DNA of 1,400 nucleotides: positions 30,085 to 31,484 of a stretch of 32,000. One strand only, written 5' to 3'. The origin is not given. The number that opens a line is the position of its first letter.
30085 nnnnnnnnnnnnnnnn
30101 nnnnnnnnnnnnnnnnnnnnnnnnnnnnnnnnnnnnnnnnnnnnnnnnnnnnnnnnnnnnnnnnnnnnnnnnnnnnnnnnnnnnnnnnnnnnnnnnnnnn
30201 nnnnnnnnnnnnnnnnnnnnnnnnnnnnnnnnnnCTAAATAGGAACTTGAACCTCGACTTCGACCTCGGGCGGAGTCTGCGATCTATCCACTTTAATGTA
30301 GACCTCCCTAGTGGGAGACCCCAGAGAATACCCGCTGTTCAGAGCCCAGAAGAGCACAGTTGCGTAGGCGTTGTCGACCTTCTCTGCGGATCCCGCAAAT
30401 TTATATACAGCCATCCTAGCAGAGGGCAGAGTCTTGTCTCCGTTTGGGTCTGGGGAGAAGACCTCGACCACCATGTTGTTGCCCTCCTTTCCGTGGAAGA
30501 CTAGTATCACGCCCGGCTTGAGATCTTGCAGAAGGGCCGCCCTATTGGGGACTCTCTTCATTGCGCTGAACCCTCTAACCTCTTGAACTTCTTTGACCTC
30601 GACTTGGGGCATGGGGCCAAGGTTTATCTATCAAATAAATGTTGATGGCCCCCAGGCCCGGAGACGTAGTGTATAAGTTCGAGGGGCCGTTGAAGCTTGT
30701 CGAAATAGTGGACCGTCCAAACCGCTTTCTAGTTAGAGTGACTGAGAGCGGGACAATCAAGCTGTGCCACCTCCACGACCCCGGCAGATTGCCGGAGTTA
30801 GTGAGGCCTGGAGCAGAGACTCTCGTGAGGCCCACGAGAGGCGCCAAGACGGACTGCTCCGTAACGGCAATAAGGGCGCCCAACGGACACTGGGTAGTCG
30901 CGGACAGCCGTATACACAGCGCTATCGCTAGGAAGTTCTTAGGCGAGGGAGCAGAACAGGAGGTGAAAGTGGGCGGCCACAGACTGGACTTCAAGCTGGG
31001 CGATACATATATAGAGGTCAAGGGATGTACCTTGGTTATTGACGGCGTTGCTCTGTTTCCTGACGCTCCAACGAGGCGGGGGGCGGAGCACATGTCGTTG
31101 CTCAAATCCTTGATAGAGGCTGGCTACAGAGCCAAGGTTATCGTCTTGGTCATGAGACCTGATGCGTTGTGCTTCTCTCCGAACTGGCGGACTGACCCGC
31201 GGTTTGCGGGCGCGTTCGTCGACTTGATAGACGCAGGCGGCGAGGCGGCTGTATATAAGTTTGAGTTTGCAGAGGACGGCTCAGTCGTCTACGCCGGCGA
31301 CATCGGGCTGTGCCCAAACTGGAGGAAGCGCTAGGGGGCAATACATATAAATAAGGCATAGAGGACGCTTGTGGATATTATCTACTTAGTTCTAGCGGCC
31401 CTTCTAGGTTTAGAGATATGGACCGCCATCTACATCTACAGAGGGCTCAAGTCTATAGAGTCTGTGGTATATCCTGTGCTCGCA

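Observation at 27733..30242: Candidate undescribed sulfur-relay module: dsrE3-like | tusA / SQR-like flavoprotein / double DUF1641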

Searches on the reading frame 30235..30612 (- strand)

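Call 3: search_protein_families(library=pfam, proteins=[window:30235-30612:-], max_evalue=0.01)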
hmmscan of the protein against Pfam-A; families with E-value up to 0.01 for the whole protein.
window:30235-30612:- (125 aa): 2 families
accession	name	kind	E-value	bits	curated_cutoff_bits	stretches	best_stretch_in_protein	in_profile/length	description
PF06445.20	GyrI-like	-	8.1e-09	36.4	26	1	60-125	87-154/155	GyrI-like small molecule binding domain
PF14526.11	Cass2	-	0.0018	18.9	27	1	54-125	80-150/150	Integron-associated effector binding protein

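Call 4: search_protein_families(library=ncbifam, proteins=[window:30235-30612:-], max_evalue=0.01)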
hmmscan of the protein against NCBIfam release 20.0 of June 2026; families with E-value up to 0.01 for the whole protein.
window:30235-30612:- (125 aa): 0 families

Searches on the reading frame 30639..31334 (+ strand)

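Call 3: search_protein_families(library=pfam, proteins=[window:30639-31334:+], max_evalue=0.01)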
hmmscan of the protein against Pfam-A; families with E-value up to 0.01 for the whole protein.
window:30639-31334:+ (231 aa): 2 families
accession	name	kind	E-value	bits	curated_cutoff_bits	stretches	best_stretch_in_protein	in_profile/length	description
PF03749.19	SfsA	-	2.3e-32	112.1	22.8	1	103-213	23-137/138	Sugar fermentation stimulation protein RE domain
PF17746.7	SfsA_N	-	5.4e-15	55.7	25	1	24-87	1-62/63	SfsA N-terminal OB domain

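Call 4: search_protein_families(library=ncbifam, proteins=[window:30639-31334:+], max_evalue=0.01)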
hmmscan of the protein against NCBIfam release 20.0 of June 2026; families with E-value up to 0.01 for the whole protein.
window:30639-31334:+ (231 aa): 1 family
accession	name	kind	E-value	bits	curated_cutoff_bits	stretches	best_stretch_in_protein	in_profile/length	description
TIGR00230.1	sfsA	equivalog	6.9e-39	133.6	126.45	1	12-216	5-224/234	DNA/RNA nuclease SfsA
